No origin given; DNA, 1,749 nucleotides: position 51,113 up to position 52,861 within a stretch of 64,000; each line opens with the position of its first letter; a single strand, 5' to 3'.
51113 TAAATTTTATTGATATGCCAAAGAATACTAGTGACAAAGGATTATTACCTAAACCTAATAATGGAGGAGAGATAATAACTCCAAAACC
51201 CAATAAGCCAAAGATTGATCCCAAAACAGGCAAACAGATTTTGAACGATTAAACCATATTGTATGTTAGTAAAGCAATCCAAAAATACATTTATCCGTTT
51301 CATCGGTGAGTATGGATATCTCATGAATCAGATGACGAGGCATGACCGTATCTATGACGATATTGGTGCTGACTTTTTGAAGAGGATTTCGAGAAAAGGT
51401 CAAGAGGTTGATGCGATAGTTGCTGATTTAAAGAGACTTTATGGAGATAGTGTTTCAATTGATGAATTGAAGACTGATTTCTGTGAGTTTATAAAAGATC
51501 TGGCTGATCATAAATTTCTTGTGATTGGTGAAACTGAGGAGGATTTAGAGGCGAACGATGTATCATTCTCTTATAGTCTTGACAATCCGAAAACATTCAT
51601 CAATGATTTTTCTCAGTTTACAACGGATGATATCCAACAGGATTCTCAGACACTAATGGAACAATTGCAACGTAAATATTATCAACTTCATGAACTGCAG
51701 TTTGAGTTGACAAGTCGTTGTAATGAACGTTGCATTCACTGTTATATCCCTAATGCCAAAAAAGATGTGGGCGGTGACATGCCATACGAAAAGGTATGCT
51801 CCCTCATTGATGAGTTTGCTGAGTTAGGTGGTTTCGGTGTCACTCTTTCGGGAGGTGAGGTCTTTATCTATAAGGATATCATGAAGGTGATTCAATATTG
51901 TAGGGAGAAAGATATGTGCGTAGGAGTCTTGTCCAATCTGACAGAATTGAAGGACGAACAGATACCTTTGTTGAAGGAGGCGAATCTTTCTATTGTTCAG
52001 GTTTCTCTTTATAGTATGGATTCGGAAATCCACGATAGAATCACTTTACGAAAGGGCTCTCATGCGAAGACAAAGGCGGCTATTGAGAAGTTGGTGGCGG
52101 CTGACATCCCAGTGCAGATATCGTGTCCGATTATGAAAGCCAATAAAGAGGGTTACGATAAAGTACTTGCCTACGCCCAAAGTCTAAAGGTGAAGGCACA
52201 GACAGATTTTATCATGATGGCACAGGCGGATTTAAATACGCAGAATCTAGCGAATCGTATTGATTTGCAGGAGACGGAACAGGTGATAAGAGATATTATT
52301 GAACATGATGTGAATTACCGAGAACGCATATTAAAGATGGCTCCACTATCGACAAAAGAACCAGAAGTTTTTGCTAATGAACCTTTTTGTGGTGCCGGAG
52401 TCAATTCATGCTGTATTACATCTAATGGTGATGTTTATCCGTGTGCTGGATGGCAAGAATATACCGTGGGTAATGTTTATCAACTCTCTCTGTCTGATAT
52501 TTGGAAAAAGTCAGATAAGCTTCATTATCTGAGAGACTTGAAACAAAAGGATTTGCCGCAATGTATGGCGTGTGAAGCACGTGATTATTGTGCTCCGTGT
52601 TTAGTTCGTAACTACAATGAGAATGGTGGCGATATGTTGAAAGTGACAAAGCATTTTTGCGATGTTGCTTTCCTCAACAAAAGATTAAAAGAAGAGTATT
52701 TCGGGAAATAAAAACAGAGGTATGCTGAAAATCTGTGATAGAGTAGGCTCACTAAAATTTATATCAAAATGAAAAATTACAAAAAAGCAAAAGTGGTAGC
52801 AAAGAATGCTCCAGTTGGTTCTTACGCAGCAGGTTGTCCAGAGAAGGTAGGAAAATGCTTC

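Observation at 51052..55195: Compact RiPP-like cluster: PqqD/RRE-radical SAM-SPASM maturase, two candidate precursors, a 59-aa ORF, an amidohydrolase and a membrane protein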

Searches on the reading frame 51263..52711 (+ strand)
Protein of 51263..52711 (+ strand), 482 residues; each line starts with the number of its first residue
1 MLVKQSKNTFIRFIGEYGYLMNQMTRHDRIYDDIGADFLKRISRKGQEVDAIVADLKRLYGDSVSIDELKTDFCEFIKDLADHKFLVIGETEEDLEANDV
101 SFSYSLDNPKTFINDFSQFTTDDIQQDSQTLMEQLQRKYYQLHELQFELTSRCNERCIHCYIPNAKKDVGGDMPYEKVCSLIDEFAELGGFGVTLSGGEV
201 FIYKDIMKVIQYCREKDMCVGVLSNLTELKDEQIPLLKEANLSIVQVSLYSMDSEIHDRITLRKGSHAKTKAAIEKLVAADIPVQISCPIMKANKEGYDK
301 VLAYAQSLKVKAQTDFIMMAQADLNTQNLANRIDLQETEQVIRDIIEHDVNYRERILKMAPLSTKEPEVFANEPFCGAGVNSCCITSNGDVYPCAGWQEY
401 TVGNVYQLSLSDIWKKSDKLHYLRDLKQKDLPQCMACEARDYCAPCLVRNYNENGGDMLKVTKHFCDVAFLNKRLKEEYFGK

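Call 3: search_protein_families(library=ncbifam, proteins=[window:51263-52711:+], max_evalue=0.1)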
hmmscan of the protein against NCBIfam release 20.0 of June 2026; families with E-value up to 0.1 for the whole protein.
window:51263-52711:+ (482 aa): 75 families (the best 25 are shown)
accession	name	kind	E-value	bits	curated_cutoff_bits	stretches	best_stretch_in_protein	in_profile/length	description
TIGR04545.1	rSAM_ahbD_hemeb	equivalog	7.4e-37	127.5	500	1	147-459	4-329/339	heme b synthase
TIGR04055.1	rSAM_NirJ2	equivalog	8.3e-34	117.6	500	1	148-459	5-316/326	putative heme d1 biosynthesis radical SAM protein NirJ2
TIGR04053.2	TIGR04053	equivalog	1.1e-31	110.5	395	2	147-347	12-212/366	TIGR04053 family radical SAM/SPASM domain-containing protein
TIGR03962.1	mycofact_rSAM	equivalog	5.8e-31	107.9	265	1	134-447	3-314/339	mycofactocin radical SAM maturase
NF012164.0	AlbA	equivalog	2.7e-30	105.2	850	1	145-455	115-420/442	subtilosin maturase AlbA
TIGR04051.1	rSAM_NirJ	equivalog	1.8e-29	102.8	515.45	2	147-311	6-169/354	heme d1 biosynthesis radical SAM protein NirJ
TIGR04303.1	GeoRSP_rSAM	equivalog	3.1e-29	102.6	400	1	148-446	10-306/325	GeoRSP system radical SAM/SPASM protein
TIGR04546.1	rSAM_ahbC_deAc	equivalog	9.5e-29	100.4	650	2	147-355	43-249/390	12,18-didecarboxysiroheme deacetylase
TIGR02109.1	PQQ_syn_pqqE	equivalog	1.3e-27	96.7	381.35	1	145-441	9-306/358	pyrroloquinoline quinone biosynthesis protein PqqE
NF045574.1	sacti_mat_StsB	exception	1.4e-26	93.4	625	1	138-466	91-414/466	StsB family radical SAM/SPASM domain sactipeptide maturase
TIGR04250.1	SCM_rSAM_ScmE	equivalog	4.4e-25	88.3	400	1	145-444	5-324/358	SynChlorMet cassette radical SAM/SPASM protein ScmE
TIGR04054.1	rSAM_NirJ1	equivalog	2.7e-24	85.5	650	2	147-359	40-250/387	putative heme d1 biosynthesis radical SAM protein NirJ1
NF050035.1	rSAM_WgK_link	exception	3.2e-24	85.6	650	2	137-317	2-183/367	radical SAM/SPASM peptide maturase WgkB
TIGR04251.1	SCM_rSAM_ScmF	equivalog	6.8e-24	84.9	400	1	140-469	1-342/353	SynChlorMet cassette radical SAM/SPASM protein ScmF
TIGR04133.1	rSAM_w_lipo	hypoth_equivalog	3.6e-23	82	425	1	132-454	13-338/350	TIGR04133 family radical SAM/SPASM protein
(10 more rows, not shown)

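Call 4: search_protein_families(library=pfam, proteins=[window:51263-52711:+], max_evalue=0.1)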
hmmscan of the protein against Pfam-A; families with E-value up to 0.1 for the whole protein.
window:51263-52711:+ (482 aa): 5 families
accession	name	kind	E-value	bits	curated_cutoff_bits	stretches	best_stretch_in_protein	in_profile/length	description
PF04055.27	Radical_SAM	-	1.3e-22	81.1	29.5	1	148-292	2-152/166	Radical SAM superfamily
PF13186.11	SPASM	-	1.7e-11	44.6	21.5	1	376-438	1-67/67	Iron-sulfur cluster-binding domain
PF05402.18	PqqD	-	3.1e-05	24.7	23.4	1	32-86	16-67/67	Coenzyme PQQ synthesis protein D (PqqD)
PF19238.5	Radical_SAM_2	-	3.5e-05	24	26.7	1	223-290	58-124/151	Radical SAM-like domain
PF13353.11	Fer4_12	-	0.00037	21.3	22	1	151-218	13-82/137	4Fe-4S single cluster domain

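Call 8: find_homologous_proteins(query=window:51263-52708:+, max_evalue=1e-20)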
Query window:51263-52708:+ (482 aa): 2862 proteins with E <= 1e-20 among 7545 candidates; the best 120 are listed.
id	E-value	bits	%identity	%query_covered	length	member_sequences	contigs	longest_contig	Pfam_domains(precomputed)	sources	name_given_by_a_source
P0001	0.0e+0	1018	91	100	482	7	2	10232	PF13186.12,PF04055.28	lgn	-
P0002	3.4e-296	1000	90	100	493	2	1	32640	PF13186.12,PF04055.28,PF19238.6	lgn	-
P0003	2.6e-214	731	66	99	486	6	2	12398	PF13186.12,PF04055.28,PF05402.19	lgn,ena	-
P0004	4.8e-212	723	64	99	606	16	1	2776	PF13186.12,PF04055.28,PF05402.19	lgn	-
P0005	7.1e-212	722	64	100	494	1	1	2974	PF13186.12,PF04055.28,PF05402.19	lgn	-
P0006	1.4e-210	718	64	100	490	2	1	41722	PF13186.12,PF04055.28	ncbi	-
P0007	6.4e-210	716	63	100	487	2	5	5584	PF13186.12,PF04055.28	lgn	-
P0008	2.0e-209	714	64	100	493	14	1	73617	PF13186.12,PF04055.28,PF05402.19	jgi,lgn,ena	-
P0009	2.3e-208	711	63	100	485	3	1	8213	PF13186.12,PF04055.28,PF05402.19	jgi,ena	-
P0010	3.3e-208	710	64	99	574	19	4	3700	PF13186.12,PF04055.28,PF05402.19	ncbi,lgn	-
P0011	4.1e-208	710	63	100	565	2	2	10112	PF13186.12,PF04055.28,PF05402.19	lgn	-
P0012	7.0e-208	709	63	100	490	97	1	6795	PF13186.12,PF04055.28,PF05402.19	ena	-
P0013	1.5e-207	708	64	99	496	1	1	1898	PF13186.12,PF04055.28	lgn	-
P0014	2.5e-207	707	63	100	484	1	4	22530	PF13186.12,PF04055.28,PF05402.19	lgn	-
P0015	2.6e-207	707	63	100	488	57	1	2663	PF13186.12,PF04055.28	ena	-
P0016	2.8e-207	707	63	99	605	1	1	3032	PF13186.12,PF04055.28,PF05402.19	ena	-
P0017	3.7e-207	707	64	100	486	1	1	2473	PF13186.12,PF04055.28,PF05402.19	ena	-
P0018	3.8e-207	707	64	100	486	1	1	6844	PF13186.12,PF04055.28,PF05402.19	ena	-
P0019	4.4e-207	707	63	99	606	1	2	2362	PF13186.12,PF04055.28,PF05402.19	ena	-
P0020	4.5e-207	707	65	99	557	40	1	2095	PF13186.12,PF04055.28,PF05402.19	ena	-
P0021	5.1e-207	706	64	99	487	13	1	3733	PF13186.12,PF04055.28,PF05402.19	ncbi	-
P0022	8.1e-207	706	63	100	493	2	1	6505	PF13186.12,PF04055.28,PF05402.19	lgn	-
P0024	1.2e-206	705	64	99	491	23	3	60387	PF13186.12,PF04055.28,PF05402.19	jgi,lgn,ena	-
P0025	1.4e-206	705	64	100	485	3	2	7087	PF13186.12,PF04055.28,PF05402.19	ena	-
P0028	1.5e-206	705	64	99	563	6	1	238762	PF13186.12,PF04055.28,PF05402.19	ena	-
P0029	1.6e-206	705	64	100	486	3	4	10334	PF13186.12,PF04055.28,PF05402.19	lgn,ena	-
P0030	1.7e-206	705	63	100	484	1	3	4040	PF13186.12,PF04055.28,PF05402.19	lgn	-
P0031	2.5e-206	704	63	99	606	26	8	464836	PF13186.12,PF04055.28,PF05402.19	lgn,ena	-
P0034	3.9e-206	704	64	100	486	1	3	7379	PF13186.12,PF04055.28,PF05402.19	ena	-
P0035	4.2e-206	703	63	99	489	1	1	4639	PF13186.12,PF04055.28,PF05402.19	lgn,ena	-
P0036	6.5e-206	703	62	100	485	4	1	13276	PF13186.12,PF04055.28,PF05402.19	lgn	-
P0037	7.2e-206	703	63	100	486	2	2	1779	PF13186.12,PF04055.28,PF05402.19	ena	-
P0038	9.4e-206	702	64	100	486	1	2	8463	PF13186.12,PF04055.28,PF05402.19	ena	-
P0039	9.4e-206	702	64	99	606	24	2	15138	PF13186.12,PF04055.28,PF05402.19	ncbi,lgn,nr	ncbi:MAG: PqqD family peptide modification chaperone [Bacteroidales bacterium]|nr:PqqD family peptid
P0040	1.4e-205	702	63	99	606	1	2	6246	PF13186.12,PF04055.28,PF05402.19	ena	-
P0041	1.6e-205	702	63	99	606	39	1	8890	PF13186.12,PF04055.28,PF05402.19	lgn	-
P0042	2.1e-205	701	63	99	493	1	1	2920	PF13186.12,PF04055.28,PF05402.19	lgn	-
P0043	3.2e-205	701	63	100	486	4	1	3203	PF13186.12,PF04055.28,PF05402.19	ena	-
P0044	3.7e-205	700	63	100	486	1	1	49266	PF13186.12,PF04055.28,PF05402.19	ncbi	-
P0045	1.2e-204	699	62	99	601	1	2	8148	PF13186.12,PF04055.28,PF05402.19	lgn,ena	-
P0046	1.5e-204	698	62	99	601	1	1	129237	PF13186.12,PF04055.28,PF05402.19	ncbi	-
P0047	2.5e-204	698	63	100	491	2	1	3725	PF13186.12,PF04055.28,PF05402.19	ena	-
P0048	3.4e-204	697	63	100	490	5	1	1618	PF13186.12,PF04055.28,PF05402.19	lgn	-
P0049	3.5e-204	697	62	100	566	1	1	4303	PF13186.12,PF04055.28,PF05402.19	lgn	-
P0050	4.2e-204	697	63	99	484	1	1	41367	PF13186.12,PF04055.28,PF05402.19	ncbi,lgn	-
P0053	9.4e-204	696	62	99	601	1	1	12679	PF13186.12,PF04055.28,PF05402.19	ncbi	-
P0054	1.9e-203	695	63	100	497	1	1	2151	PF13186.12,PF04055.28,PF05402.19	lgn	-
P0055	2.0e-203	695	64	99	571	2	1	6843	PF13186.12,PF04055.28,PF05402.19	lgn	-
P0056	2.3e-203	694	62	100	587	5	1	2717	PF13186.12,PF04055.28,PF05402.19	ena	-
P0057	3.2e-203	694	63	100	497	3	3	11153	PF13186.12,PF04055.28,PF05402.19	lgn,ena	-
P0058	3.3e-203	694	62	100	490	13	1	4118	PF13186.12,PF04055.28,PF05402.19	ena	-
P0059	3.7e-203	694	63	100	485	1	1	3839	PF13186.12,PF04055.28,PF05402.19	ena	-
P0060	5.1e-203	693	62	100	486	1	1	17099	PF13186.12,PF04055.28,PF05402.19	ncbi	-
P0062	1.1e-202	692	61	100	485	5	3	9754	PF13186.12,PF04055.28,PF05402.19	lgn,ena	-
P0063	1.7e-202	692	62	100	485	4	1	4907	PF13186.12,PF04055.28,PF05402.19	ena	-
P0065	2.7e-202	691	63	99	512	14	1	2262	PF13186.12,PF04055.28,PF05402.19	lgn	-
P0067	5.8e-202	690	62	100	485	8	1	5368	PF13186.12,PF04055.28,PF05402.19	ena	-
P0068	9.5e-202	689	62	100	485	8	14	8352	PF13186.12,PF04055.28,PF05402.19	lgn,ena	-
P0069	1.4e-201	688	63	99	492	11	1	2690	PF13186.12,PF04055.28,PF05402.19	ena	-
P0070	1.9e-201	688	61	100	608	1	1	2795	PF13186.12,PF04055.28,PF05402.19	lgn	-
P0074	6.8e-201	686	63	100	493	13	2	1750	PF13186.12,PF04055.28,PF05402.19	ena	-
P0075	4.0e-200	684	62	100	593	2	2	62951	PF13186.12,PF04055.28,PF05402.19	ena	-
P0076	5.5e-200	683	61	100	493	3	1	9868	PF13186.12,PF04055.28,PF13353.12,PF05402.19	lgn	-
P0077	6.6e-200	683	62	100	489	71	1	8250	PF13186.12,PF04055.28,PF05402.19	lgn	-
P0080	3.0e-199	681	62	99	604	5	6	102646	PF13186.12,PF04055.28,PF05402.19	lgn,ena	-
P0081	9.0e-199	679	61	100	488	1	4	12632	PF13186.12,PF04055.28,PF05402.19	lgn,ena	-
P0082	1.6e-198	678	61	99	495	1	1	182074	PF13186.12,PF04055.28,PF05402.19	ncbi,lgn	-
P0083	1.7e-198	678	62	100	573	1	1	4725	PF13186.12,PF04055.28,PF05402.19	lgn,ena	-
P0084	2.0e-198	678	61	100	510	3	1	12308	PF13186.12,PF04055.28,PF05402.19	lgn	-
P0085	2.5e-198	678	61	100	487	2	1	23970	PF13186.12,PF04055.28,PF05402.19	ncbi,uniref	ncbi:PqqD family peptide modification chaperone [Alistipes sp.]|uniref:radical SAM protein n=1 Tax=A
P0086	4.2e-198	677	62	100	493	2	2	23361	PF13186.12,PF04055.28,PF05402.19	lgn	-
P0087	4.3e-198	677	61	100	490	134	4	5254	PF13186.12,PF04055.28,PF05402.19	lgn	-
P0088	6.2e-198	677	60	99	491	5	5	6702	PF13186.12,PF04055.28,PF05402.19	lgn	-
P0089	1.3e-197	675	60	99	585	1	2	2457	PF13186.12,PF04055.28,PF05402.19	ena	-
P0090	1.4e-197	675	62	100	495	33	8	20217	PF13186.12,PF04055.28,PF05402.19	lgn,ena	-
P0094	4.0e-196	671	61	100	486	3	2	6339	PF13186.12,PF04055.28,PF05402.19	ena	-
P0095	4.6e-196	670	61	100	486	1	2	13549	PF13186.12,PF04055.28,PF05402.19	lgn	-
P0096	5.9e-196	670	61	100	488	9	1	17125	PF13186.12,PF04055.28,PF05402.19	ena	-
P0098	1.8e-195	668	60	100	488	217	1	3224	PF13186.12,PF04055.28,PF05402.19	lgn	-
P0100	5.6e-195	667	61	100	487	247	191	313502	PF13186.12,PF04055.28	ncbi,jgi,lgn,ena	-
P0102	9.1e-195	666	62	96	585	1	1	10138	PF13186.12,PF04055.28,PF05402.19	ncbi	-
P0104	9.7e-195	666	61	100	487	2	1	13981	PF13186.12,PF04055.28,PF05402.19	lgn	-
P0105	1.4e-194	665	63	95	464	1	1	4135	PF13186.12,PF04055.28,PF05402.19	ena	-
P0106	1.9e-194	665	60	100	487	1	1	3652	PF13186.12,PF04055.28,PF13353.12,PF05402.19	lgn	-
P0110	3.2e-194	664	60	100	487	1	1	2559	PF13186.12,PF04055.28,PF05402.19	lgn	-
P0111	3.6e-194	664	60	100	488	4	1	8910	PF13186.12,PF04055.28,PF05402.19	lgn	-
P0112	3.8e-194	664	62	100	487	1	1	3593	PF13186.12,PF04055.28,PF05402.19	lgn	-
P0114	4.1e-194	664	61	100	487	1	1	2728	PF13186.12,PF04055.28,PF13353.12,PF05402.19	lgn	-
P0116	4.9e-194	664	59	99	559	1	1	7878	PF13186.12,PF04055.28,PF05402.19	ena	-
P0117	5.5e-194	663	60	100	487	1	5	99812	PF13186.12,PF04055.28,PF05402.19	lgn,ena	-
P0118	5.5e-194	663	60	100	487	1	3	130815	PF13186.12,PF04055.28,PF05402.19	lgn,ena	-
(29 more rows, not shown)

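Call 10: find_related_loci(query=A1, collection=genome_contigs, flank=6000)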
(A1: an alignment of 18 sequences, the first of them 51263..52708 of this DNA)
Query A1 (482 aa) in genome_contigs; peptide patterns used: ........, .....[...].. (x = any residue, [..] = any of these).
479 stretches matched a pattern; 440 encode a relative of the query (tblastn E <= 1e-3); the best 80 are kept; 80 distinct loci.
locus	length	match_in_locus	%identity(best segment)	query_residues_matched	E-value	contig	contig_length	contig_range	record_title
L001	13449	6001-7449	89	1-482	0e+0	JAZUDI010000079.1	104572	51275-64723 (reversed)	MAG: Paludibacteraceae bacterium isolate T1900045310_TH20190080.MAGScoT_cleanbin_000001 SGB_6214_k141_1218583, whole gen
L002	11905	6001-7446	64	1-479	0e+0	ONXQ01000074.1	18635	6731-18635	uncultured Prevotellaceae bacterium isolate RUG733 genome assembly, contig: scaffold_7144, whole genome shotgun sequence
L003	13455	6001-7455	64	1-482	0e+0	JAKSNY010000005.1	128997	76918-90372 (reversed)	MAG: Paludibacteraceae bacterium isolate Horse_feces163 MAG163_5, whole genome shotgun sequence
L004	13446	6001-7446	65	1-479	0e+0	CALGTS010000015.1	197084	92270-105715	MAG TPA_asm: uncultured Bacteroidales bacterium isolate SRR6425803_bin.35_CONCOCT_v1.1_MAG genome assembly, contig: ERZ1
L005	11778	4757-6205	64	3-482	0e+0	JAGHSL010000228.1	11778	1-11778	MAG: Candidatus Limimorpha equi isolate E1_MB2_99 c_000001284720, whole genome shotgun sequence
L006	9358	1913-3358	64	1-479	0e+0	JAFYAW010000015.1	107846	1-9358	MAG: Bacteroidales bacterium isolate RGIG6923 Sheep_Rumen-5__c3563, whole genome shotgun sequence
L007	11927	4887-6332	63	1-479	0e+0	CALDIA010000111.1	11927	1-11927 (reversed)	MAG TPA_asm: uncultured Bacteroidales bacterium isolate ERR1278073_bin.58_CONCOCT_v1.1_MAG genome assembly, contig: ERZ8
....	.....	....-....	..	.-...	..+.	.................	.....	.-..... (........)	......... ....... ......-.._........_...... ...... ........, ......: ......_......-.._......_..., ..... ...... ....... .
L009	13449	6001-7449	63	1-480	0e+0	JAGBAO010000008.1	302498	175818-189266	MAG: Bacteroidales bacterium isolate RGIG8943 Water_deer_Rectum-1__c144, whole genome shotgun sequence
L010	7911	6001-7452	62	1-481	0e+0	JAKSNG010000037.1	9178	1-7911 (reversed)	MAG: Paludibacteraceae bacterium isolate Horse_feces145 MAG145_37, whole genome shotgun sequence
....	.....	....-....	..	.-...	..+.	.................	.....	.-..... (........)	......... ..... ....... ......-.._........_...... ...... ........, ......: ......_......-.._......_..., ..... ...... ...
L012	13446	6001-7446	62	1-479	0e+0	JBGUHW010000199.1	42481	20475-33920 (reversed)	MAG: Bacteroidales bacterium isolate ruminal_MAG_341 ruminal_MAG_341_contig_0199, whole genome shotgun sequence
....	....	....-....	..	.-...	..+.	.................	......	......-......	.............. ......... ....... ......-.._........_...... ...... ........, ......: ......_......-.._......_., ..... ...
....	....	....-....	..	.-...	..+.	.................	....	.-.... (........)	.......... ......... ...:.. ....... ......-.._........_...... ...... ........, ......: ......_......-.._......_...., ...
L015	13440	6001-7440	60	1-479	0e+0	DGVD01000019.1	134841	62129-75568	MAG TPA_asm: Bacteroidales bacterium UBA4293 UBA4293_contig_8358, whole genome shotgun sequence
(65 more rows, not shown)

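Call 21: search_solved_structures(query=window:51263-52708:+, max_evalue=0.00001)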
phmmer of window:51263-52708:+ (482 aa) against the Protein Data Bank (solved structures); distinct sequences matched with E-value up to 0.00001: 4.
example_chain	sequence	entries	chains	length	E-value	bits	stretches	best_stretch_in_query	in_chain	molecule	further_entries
6efn_A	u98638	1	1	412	2.9e-16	62.7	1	146-417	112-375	Sporulation killing factor maturation protein SkfB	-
6c8v_A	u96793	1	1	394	4.8e-09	38.8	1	146-441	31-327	Coenzyme PQQ synthesis protein E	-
5wgg_A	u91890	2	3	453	1.3e-06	30.8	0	366-467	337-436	Radical SAM domain protein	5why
5v1q_A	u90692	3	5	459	1.9e-06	30.3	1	149-451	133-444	Radical SAM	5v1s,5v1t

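Call 33: search_protein_families(library=pfam, proteins=[L001:8736-9998:+, L001:5691-5981:+], max_evalue=0.01)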
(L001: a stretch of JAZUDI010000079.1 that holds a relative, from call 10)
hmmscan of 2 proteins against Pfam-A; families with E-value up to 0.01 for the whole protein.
L001:8736-9998:+ (421 aa): 0 families

L001:5691-5981:+ (97 aa): 0 families

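Call 73: predict_structure(alignment_id=A1)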
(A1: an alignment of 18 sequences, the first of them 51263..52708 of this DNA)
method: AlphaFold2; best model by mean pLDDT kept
length: 482 residues; sequences in the alignment: 18
mean_pLDDT: 73.9   pTM: 0.78
mean pLDDT of the five models: 73.9, 73.6, 66.6, 60.5, 58.3
residues with pLDDT >= 90: 110; 70-90: 183; 50-70: 131; < 50: 58
segments of 3 or more residues with pLDDT < 50: 104-125, 161-166, 319-330, 354-363, 444-446
pLDDT, mean of each block of 10 residues (from residue 1): 91 86 75 88 92 91 90 92 89 88 48 39 51 73 84 55 48 89 91 81 89 90 87 90 84 85 86 92 80 72 78 59 41 62 65 43 51 60 83 72 92 90 74 55 50 58 59 62 55
secondary structure, 60 per line:
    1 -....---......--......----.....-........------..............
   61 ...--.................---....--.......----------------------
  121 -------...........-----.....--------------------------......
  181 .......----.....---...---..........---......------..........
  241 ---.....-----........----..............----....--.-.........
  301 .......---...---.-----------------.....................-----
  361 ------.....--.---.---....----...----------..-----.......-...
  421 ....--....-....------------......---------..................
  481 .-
elements in order: E2-5 E9-14 E17-22 E27-31 H33-40 H49-63 H66-82 E86-89 H92-98 H128-138 E144-148 H175-187 E192-196 H206-215 E219-224 H231-240 E244-248 H254-261 H266-279 E284-287 H292-307 E311-313 H335-355 H367-371 E382-385 E390-392 H410-416 H418-424 H432-435 H448-453 H463-481
